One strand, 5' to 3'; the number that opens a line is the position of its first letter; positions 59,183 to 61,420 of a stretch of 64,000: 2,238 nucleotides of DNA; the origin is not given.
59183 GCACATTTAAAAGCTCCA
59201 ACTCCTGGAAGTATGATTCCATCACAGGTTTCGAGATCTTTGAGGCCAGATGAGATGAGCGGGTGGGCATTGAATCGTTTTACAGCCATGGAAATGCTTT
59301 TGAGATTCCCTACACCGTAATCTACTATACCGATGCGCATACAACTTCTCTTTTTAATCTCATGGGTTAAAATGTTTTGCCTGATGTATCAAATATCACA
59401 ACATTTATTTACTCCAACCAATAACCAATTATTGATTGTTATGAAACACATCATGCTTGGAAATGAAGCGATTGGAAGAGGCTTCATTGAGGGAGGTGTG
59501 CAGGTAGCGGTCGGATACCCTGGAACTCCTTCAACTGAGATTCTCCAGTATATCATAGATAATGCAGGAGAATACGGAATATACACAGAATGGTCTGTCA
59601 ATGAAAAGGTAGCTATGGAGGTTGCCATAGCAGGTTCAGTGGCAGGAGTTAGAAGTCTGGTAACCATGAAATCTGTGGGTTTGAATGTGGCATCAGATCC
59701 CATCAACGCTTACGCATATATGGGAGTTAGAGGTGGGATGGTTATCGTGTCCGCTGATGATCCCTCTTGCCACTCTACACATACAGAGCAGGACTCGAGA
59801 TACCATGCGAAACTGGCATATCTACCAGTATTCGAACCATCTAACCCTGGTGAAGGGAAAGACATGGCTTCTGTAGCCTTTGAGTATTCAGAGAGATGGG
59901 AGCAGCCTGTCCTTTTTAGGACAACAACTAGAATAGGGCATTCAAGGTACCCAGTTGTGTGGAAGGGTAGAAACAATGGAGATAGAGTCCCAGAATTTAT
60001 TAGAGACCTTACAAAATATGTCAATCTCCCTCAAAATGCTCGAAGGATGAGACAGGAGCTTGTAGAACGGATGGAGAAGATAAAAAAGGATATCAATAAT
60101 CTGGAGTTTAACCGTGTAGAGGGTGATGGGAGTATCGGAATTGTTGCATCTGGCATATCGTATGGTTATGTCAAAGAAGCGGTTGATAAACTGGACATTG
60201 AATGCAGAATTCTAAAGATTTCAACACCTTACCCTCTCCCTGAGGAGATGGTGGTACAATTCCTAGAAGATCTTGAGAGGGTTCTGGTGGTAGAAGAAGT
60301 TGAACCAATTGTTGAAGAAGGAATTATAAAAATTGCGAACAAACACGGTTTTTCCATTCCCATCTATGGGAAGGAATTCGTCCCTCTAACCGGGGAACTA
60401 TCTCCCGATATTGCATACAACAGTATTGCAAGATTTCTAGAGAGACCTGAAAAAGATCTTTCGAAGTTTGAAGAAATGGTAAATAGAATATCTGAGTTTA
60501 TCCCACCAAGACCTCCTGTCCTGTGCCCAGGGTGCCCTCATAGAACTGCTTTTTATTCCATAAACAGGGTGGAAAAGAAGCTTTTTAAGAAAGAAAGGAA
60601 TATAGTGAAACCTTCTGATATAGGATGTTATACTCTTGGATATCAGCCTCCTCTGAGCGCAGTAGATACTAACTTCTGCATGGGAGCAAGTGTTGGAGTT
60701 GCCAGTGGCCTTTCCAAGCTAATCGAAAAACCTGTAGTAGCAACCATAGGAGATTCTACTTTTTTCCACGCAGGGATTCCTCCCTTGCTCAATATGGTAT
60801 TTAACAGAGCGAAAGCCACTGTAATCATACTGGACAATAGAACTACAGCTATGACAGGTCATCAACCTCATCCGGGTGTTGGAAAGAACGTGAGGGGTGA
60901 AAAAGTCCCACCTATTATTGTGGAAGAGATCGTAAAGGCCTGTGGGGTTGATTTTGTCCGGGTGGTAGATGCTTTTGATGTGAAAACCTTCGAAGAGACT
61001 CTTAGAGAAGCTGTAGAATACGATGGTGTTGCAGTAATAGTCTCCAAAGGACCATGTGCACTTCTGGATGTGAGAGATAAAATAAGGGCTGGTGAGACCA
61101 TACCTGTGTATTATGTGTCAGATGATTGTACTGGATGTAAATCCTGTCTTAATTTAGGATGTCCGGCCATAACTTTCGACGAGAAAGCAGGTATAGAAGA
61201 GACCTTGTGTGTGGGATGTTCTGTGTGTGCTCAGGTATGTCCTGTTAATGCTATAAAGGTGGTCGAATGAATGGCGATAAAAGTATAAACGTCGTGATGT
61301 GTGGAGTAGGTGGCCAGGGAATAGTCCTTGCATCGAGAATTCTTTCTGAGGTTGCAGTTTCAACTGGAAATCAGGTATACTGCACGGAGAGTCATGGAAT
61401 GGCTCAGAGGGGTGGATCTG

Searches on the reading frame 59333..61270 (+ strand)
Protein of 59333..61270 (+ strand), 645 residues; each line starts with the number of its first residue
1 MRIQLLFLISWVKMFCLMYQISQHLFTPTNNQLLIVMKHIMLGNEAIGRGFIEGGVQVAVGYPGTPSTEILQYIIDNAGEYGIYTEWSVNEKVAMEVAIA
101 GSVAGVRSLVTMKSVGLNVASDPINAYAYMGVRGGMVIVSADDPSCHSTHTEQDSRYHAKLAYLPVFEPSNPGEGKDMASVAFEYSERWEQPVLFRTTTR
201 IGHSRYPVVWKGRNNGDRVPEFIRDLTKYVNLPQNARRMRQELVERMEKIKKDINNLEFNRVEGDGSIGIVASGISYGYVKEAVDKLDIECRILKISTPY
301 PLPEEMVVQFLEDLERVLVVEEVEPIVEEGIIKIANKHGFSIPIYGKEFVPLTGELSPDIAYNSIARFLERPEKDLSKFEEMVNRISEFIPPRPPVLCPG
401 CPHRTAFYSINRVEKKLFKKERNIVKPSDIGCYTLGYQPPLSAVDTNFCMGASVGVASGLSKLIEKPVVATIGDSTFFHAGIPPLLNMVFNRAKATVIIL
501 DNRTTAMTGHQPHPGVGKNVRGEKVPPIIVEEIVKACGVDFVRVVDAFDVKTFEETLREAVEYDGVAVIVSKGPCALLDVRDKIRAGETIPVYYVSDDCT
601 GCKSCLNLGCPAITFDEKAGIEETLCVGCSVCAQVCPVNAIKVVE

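Call 72: search_protein_families(library=pfam, proteins=[window:59333-61270:+], max_evalue=0.000001)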
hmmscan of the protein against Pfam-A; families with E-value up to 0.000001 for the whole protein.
window:59333-61270:+ (645 aa): 3 families
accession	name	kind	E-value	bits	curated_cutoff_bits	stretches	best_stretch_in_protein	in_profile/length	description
PF02775.26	TPP_enzyme_C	-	1.4e-24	87.1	21.9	1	429-570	1-150/151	Thiamine pyrophosphate enzyme, C-terminal TPP binding domain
PF01855.24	POR_N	-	2.4e-10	41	27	1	50-210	2-167/231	Pyruvate flavodoxin/ferredoxin oxidoreductase, thiamine diP-bdg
PF00037.32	Fer4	-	1e-07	31.9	21.1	0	621-642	3-24/24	4Fe-4S binding domain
